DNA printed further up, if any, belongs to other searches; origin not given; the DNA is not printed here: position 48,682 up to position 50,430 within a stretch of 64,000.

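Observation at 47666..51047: AAA+ (RavA/MoxR-like) + HExxH-peptidase/VWA + novel repeat protein: a compact three-gene ATP-driven module of unknown function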

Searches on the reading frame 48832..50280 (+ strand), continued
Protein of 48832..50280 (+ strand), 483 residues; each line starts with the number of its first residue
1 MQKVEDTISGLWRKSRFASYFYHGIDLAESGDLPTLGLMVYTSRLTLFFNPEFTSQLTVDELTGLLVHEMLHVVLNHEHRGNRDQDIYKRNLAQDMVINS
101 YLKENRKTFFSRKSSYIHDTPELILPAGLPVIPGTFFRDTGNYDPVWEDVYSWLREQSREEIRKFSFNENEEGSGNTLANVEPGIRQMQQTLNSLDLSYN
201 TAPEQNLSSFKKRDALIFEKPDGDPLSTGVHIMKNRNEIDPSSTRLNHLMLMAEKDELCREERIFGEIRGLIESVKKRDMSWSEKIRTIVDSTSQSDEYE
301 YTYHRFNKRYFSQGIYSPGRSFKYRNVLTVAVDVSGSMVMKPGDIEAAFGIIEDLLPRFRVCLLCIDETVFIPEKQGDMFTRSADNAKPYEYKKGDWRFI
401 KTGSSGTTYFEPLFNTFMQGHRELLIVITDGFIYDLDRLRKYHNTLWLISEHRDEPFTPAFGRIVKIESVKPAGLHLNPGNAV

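Call 63: predict_structure(alignment_id=A4)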
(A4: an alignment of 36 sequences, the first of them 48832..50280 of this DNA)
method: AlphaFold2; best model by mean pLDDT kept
length: 483 residues; sequences in the alignment: 36
mean_pLDDT: 74.4   pTM: 0.52
mean pLDDT of the five models: 74.4, 71.8, 70.9, 69.3, 68.9
residues with pLDDT >= 90: 72; 70-90: 269; 50-70: 65; < 50: 77
segments of 3 or more residues with pLDDT < 50: 80-83, 170-184, 192-204, 274-279, 298-302, 304-311, 314-323, 471-483
pLDDT, mean of each block of 10 residues (from residue 1): 86 88 87 85 83 91 93 71 67 89 89 73 89 88 81 84 71 33 48 39 55 78 76 63 69 82 80 51 66 53 46 42 68 85 86 84 89 90 84 91 76 89 88 84 86 77 76 34 36
secondary structure, 60 per line:
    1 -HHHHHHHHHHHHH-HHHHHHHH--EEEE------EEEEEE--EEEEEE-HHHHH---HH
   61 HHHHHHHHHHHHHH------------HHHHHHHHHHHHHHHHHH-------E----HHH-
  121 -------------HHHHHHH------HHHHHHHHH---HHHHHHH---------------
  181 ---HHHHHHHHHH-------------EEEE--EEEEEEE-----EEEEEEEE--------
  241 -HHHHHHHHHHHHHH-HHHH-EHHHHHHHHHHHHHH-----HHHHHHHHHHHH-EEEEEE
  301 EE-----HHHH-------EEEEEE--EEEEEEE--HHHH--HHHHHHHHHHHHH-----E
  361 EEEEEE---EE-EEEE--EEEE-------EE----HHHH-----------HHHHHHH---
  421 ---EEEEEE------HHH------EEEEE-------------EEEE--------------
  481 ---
elements in order: H2-14 H16-23 E26-29 E36-41 E44-49 H51-55 H59-74 H87-104 H134-140 H147-155 H159-165 H184-193 E207-210 E213-219 E225-232 H242-255 H257-260 H263-276 H282-293 E295-302 H308-311 E319-324 E327-333 H336-339 H342-354 E360-366 E373-376 E379-382 H396-399 H411-417 E424-429 E445-449 E463-466

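Call 66: get_annotated_region(hit=H3, flank=4000)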
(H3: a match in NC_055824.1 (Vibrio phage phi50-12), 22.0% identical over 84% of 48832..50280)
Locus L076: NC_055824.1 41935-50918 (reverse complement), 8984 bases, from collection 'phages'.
description: Vibrio phage phi50-12, complete genome.
organism: Vibrio phage phi50-12 (NCBI taxid 2654972)
taxonomy: Viruses; Duplodnaviria; Heunggongvirae; Uroviricota; Caudoviricetes; Schitoviridae; Penintadodekavirus; Penintadodekavirus 5012
host: Vibrio owensii GRA50-12; source: -; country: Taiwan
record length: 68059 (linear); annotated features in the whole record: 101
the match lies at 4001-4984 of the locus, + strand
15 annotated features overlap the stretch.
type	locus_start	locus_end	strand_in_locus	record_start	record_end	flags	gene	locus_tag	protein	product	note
CDS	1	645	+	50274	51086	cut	-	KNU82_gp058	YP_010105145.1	hypothetical protein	COG1219 ATP-dependent protease Clp, ATPase subunit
CDS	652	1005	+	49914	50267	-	-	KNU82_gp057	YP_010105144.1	hypothetical protein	-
CDS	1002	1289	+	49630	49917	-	-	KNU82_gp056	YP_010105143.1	hypothetical protein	-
CDS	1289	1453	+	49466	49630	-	-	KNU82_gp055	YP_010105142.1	hypothetical protein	-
CDS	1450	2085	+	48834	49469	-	-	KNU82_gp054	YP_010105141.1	hypothetical protein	-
CDS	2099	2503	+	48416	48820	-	-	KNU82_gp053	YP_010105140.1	hypothetical protein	-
CDS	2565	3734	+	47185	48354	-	-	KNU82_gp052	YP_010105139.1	ATPase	-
CDS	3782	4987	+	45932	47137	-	-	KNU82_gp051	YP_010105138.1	HNH endonuclease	metallopeptidase domain protein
CDS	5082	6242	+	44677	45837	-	-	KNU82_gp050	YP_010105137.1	hypothetical protein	-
CDS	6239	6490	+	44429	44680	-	-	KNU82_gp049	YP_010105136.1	hypothetical protein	-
CDS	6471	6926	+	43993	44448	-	-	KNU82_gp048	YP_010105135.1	hypothetical protein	-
CDS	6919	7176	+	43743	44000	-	-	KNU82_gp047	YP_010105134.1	hypothetical protein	-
CDS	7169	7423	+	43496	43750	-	-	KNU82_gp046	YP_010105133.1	hypothetical protein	-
CDS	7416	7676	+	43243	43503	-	-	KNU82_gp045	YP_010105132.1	hypothetical protein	-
CDS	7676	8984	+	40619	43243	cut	-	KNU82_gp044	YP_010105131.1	DNA polymerase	-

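Call 67: get_annotated_region(hit=H9, flank=7000)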
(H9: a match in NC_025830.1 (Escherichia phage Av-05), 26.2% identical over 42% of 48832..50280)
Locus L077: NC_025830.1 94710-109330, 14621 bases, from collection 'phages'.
description: Escherichia phage Av-05, complete genome.
organism: Escherichia phage Av-05 (NCBI taxid 1527519)
taxonomy: Viruses; Duplodnaviria; Heunggongvirae; Uroviricota; Caudoviricetes; Vequintavirinae; Avunavirus; Avunavirus Av05
host: Escherichia coli O157:H7; source: chicken feces; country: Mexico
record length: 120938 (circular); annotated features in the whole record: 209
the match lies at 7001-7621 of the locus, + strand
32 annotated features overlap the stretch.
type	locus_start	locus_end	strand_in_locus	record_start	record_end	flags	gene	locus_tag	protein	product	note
CDS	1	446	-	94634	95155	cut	-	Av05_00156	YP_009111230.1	macro domain-containing protein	-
CDS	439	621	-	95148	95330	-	-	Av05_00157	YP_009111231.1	exonuclease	-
CDS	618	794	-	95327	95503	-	-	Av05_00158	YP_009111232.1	baseplate wedge subunit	-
CDS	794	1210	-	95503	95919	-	-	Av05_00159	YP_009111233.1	hypothetical protein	-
CDS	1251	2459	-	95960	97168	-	-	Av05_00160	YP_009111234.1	ATPase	-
CDS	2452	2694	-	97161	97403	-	-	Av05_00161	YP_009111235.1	hypothetical protein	-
CDS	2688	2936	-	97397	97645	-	-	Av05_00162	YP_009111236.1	hypothetical protein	-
CDS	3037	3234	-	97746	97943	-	-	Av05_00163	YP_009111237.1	hypothetical protein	-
CDS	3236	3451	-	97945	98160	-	-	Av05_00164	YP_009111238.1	hypothetical protein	-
CDS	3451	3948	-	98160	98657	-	-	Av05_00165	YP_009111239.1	metal-dependent phosphohydrolase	-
CDS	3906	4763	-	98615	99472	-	-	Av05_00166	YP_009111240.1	thymidylate kinase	-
CDS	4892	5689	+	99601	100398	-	-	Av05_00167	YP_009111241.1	HNH endonuclease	-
CDS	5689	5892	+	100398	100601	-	-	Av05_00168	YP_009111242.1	Lar-like restriction alleviation protein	-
CDS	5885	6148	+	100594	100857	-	-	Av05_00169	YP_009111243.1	tail protein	-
CDS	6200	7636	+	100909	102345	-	-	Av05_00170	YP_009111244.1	HNH endonuclease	-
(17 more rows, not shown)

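Call 68: fold_search(model_id=the predicted structure, library=pdb)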
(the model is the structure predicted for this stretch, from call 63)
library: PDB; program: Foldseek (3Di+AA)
matches with E <= 10: 440; with E <= 0.001: 1
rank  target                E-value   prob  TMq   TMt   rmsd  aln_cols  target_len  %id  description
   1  9qhe_G                8.2e-04  0.99  0.20  0.36   9.4       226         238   14  NorQD complex state 2 from Jhaorihella thermophila (released 2026-03-25)
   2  6fpy_A                1.0e-03  1.00  0.17  0.14   6.9       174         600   17  Inter-alpha-inhibitor heavy chain 1, wild type (released 2019-02-27)
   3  6fpz_A                1.1e-03  0.99  0.17  0.14   7.3       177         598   15  Inter-alpha-inhibitor heavy chain 1, D298A (released 2019-02-27)
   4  6fpy_B                1.4e-03  0.99  0.16  0.14   7.6       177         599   15  Inter-alpha-inhibitor heavy chain 1, wild type (released 2019-02-27)
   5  9c4f_I                1.8e-03  1.00  0.19  0.41   7.2       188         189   18  Infectious B19V capsid (released 2024-10-16)
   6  5vng_B                2.2e-03  1.00  0.20  0.14   6.3       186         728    9  Crystal structure of Sec23a/Sec24a/Sec22 complexed with a C-terminal II sorting motif (released 2017-07-05)
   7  8bsh_C                2.2e-03  1.00  0.16  0.10   5.9       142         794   17  COPII inner coat (released 2023-01-18)
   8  3egx_B                2.4e-03  1.00  0.15  0.11   6.9       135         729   12  Crystal structure of the mammalian COPII-coat protein Sec23a/24a complexed with the SNARE protein Sec22b and bound to  (released 2008-10-21)
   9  5vni_B                4.5e-03  1.00  0.15  0.10   7.3       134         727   12  Crystal structure of Sec23a/Sec24a/Sec22 complexed with a C-terminal FA sorting motif (released 2017-07-05)
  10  1pt6_B                5.7e-03  0.98  0.17  0.35   6.1       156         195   15  I domain from human integrin alpha1-beta1 (released 2004-04-13)
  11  6gvw_I                5.7e-03  0.98  0.17  0.30   5.0       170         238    8  Crystal structure of the BRCA1-A complex (released 2019-07-10)
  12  2nup_B                6.0e-03  1.00  0.17  0.11   5.3       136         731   15  Crystal Structure of the human Sec23a/24a heterodimer, complexed with the SNARE protein Sec22b (released 2007-05-22)
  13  4bzi_E                6.0e-03  1.00  0.15  0.10   7.4       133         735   15  The structure of the COPII coat assembled on membranes (released 2013-09-18)
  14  1m2v_B                6.0e-03  1.00  0.15  0.10   7.4       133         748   15  Crystal Structure of the yeast Sec23/24 heterodimer (released 2002-09-20)
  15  3eh2_A                6.0e-03  0.99  0.15  0.10   6.6       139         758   11  Crystal structure of the human COPII-coat protein Sec24c (released 2008-10-21)
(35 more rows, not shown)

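Call 81: find_related_loci(query=A4, collection=viral_contigs, flank=6000)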
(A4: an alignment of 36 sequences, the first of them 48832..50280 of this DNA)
Query A4 (483 aa) in viral_contigs; peptide patterns used: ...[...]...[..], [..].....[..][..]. (x = any residue, [..] = any of these).
97 stretches matched a pattern, but none encodes a relative of the query by tblastn (E <= 1e-3).

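Call 82: find_encoding_contigs(protein=P0105, flank=6000, max_places=1)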
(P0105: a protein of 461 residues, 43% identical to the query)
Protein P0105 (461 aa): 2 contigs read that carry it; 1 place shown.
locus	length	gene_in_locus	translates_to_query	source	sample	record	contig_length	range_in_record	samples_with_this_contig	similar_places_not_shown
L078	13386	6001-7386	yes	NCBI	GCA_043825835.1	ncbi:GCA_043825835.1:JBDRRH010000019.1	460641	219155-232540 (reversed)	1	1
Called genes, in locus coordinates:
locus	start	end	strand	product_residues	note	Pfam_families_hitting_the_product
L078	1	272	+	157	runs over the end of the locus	PF12680:SnoaL_2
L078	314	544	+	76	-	-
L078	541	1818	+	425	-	PF04055:Radical_SAM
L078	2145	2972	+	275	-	PF04892:VanZ-LLP1 (weak), PF10043:DUF2279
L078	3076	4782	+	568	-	PF02770:Acyl-CoA_dh_M (weak), PF00441:Acyl-CoA_dh_1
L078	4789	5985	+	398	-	PF07728:AAA_5 (faint)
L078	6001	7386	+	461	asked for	PF13203:DUF2201_N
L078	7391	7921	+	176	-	-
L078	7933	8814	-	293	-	PF00491:Arginase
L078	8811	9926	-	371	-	PF21571:ArgZ-like_C_1st (weak), PF21570:ArgZ-like_C_2nd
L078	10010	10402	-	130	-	-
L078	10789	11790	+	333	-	PF01590:GAF, PF13185:GAF_2, PF13492:GAF_3, PF00990:GGDEF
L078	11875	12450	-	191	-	PF00210:Ferritin (weak), PF02915:Rubrerythrin, PF23458:DUF7130 (weak), PF21349:RUBY_RBDX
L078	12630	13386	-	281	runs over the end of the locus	PF01063:Aminotran_4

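Call 83: find_encoding_contigs(protein=P0122, flank=6000, max_places=1)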
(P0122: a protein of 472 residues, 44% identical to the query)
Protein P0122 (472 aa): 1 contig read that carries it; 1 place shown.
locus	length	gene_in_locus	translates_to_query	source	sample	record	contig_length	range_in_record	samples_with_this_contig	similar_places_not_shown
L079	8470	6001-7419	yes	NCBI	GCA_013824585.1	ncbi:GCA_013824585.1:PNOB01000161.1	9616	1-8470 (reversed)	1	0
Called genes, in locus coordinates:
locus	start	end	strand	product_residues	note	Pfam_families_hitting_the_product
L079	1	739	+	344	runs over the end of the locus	PF02030:Lipoprotein_8 (weak), PF01547:SBP_bac_1, PF13531:SBP_bac_11, PF13416:SBP_bac_8, PF13343:SBP_bac_6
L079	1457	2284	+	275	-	PF10043:DUF2279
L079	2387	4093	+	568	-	PF02770:Acyl-CoA_dh_M (weak), PF00441:Acyl-CoA_dh_1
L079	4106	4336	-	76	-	-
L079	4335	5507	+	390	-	-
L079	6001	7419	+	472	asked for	PF13203:DUF2201_N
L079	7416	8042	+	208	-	-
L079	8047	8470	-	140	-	PF00491:Arginase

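Call 101: search_dna_similar(query=window:48832-50280:+, collection=plasmids, mode=protein, max_evalue=0.001, max_rows=15)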
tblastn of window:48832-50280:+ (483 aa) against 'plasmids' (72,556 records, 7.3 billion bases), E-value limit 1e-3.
Records with a match: 9; places in all: 9; records where one place covers at least 80% of the query: 0.
Best place of each record, by identity: <60% 9.
By first word of the organism name: Ralstonia 3; Arcobacter 3; Paraburkholderia 1; Allomeiothermus 1; Thermus 1.
By predicted mobility (MOB-suite, as given by PLSDB): non-mobilizable 7; conjugative 2.
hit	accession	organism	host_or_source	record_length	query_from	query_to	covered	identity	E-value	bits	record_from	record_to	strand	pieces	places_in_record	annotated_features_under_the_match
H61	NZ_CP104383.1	Ralstonia pickettii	cell culture,aquaculture water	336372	46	338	61%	21.9%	3e-6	58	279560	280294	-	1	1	VWA-like domain-containing protein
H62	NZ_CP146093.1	Ralstonia sp. RRA.1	pure culture,Cupriavidus necator ...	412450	46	338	61%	21.9%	3e-6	58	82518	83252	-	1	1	VWA-like domain-containing protein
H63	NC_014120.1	Paraburkholderia atlantica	-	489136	41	370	68%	19.0%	8e-5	53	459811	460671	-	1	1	VWA-like domain-containing protein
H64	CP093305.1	Ralstonia insidiosa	-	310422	46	318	57%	22.0%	8e-6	56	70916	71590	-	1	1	none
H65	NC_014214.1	Allomeiothermus silvanus DSM 9946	hot spring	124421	1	104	22%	33.3%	8e-6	56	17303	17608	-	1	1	VWA-like domain-containing protein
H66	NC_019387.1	Thermus oshimai JL-2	-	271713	17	104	18%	33.7%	6e-5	54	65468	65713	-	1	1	VWA-like domain-containing protein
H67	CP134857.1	Arcobacter sp. AZ-2023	food,chicken meat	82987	37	103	14%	31.3%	7e-4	50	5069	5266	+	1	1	VWA-like domain-containing protein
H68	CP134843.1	Arcobacter sp. AZ-2023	food,chicken meat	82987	37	103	14%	31.3%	7e-4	50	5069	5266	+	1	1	VWA-like domain-containing protein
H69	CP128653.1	Arcobacter sp. DSM 115960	animal,chicken meat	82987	37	103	14%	31.3%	7e-4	50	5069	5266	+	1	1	VWA-like domain-containing protein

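Call 103: get_annotated_region(hit=H61, flank=5000)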
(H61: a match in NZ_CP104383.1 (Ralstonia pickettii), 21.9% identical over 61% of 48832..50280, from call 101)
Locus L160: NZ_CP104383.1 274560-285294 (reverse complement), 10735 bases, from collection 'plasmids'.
description: Ralstonia pickettii strain MCR plasmid pRp12D0, complete sequence
organism: Ralstonia pickettii (NCBI taxid 329)
taxonomy: Bacteria; Pseudomonadota; Betaproteobacteria; Burkholderiales; Burkholderiaceae; Ralstonia; Ralstonia pickettii
host: -; source: cell culture,aquaculture water; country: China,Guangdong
typing (MOB-suite, as given by PLSDB): non-mobilizable; replicon rep_cluster_371; mating-pair formation MPF_F
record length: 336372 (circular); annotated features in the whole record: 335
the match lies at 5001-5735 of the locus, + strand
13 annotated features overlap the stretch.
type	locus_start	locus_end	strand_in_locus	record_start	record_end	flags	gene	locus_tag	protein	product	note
CDS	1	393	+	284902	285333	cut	-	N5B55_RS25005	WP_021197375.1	hypothetical protein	-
CDS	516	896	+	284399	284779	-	-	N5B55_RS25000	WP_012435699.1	hypothetical protein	-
CDS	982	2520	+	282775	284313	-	-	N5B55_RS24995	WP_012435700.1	hypothetical protein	-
CDS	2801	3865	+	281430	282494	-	-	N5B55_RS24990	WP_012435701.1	ATP-binding protein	-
CDS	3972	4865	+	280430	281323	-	-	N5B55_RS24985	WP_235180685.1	hypothetical protein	-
CDS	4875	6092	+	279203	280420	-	-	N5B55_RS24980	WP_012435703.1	VWA-like domain-containing protein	-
CDS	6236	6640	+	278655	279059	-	-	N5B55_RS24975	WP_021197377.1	hypothetical protein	-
CDS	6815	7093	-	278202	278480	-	-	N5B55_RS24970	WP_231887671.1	hypothetical protein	-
CDS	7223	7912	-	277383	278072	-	-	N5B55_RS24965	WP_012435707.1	hypothetical protein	-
CDS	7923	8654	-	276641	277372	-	-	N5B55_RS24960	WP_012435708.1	hypothetical protein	-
CDS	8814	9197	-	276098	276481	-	-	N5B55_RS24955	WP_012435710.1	polymer-forming cytoskeletal protein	-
CDS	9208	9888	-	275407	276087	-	-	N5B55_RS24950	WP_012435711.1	hypothetical protein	-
CDS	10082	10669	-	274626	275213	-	-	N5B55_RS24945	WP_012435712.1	hypothetical protein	-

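Call 104: get_annotated_region(hit=H65, flank=5000)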
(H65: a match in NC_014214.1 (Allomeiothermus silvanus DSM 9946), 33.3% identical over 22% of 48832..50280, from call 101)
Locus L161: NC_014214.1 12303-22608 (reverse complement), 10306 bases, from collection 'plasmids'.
description: Allomeiothermus silvanus DSM 9946 plasmid pMESIL02, complete sequence
organism: Allomeiothermus silvanus DSM 9946 (NCBI taxid 526227)
taxonomy: Bacteria; Deinococcota; Deinococci; Thermales; Thermaceae; Allomeiothermus; Allomeiothermus silvanus; Allomeiothermus silvanus DSM 9946
host: -; source: hot spring; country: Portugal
typing (MOB-suite, as given by PLSDB): non-mobilizable; replicon rep_cluster_1813; mating-pair formation MPF_T
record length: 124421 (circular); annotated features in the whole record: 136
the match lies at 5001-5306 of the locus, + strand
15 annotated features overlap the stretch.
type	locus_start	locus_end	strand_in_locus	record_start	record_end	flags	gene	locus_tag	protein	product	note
CDS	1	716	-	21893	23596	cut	-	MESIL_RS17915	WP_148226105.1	GGDEF domain-containing protein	-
CDS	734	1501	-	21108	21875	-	-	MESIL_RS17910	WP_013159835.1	helix-turn-helix transcriptional regulator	-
CDS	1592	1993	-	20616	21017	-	-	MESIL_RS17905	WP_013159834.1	hypothetical protein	-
CDS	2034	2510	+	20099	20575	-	-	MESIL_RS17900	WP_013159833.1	lytic transglycosylase domain-containing protein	-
CDS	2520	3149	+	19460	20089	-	-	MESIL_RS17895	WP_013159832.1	PD-(D/E)XK nuclease family protein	-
CDS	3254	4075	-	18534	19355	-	-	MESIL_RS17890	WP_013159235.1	IS982 family transposase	-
CDS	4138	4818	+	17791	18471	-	ssb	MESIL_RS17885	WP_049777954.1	single-stranded DNA-binding protein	GO:0006310 - DNA recombination [Evidence IEA]; GO:0006281 - DNA repair [Evidence IEA]; GO:0006260 - DNA replication ...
CDS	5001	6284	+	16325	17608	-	-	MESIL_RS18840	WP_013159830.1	VWA-like domain-containing protein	-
CDS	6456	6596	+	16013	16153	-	-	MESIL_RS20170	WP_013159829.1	hypothetical protein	-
CDS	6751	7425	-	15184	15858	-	-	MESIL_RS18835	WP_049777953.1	hypothetical protein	-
CDS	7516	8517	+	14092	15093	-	-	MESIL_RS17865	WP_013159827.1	ParB N-terminal domain-containing protein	-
CDS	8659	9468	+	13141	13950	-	-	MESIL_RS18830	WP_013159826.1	DeoR family transcriptional regulator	GO:0006355 - regulation of DNA-templated transcription [Evidence IEA]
CDS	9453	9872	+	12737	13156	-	-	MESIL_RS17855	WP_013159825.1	hypothetical protein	-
CDS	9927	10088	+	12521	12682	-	-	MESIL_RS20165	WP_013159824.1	hypothetical protein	-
CDS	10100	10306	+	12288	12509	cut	-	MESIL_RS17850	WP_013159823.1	hypothetical protein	-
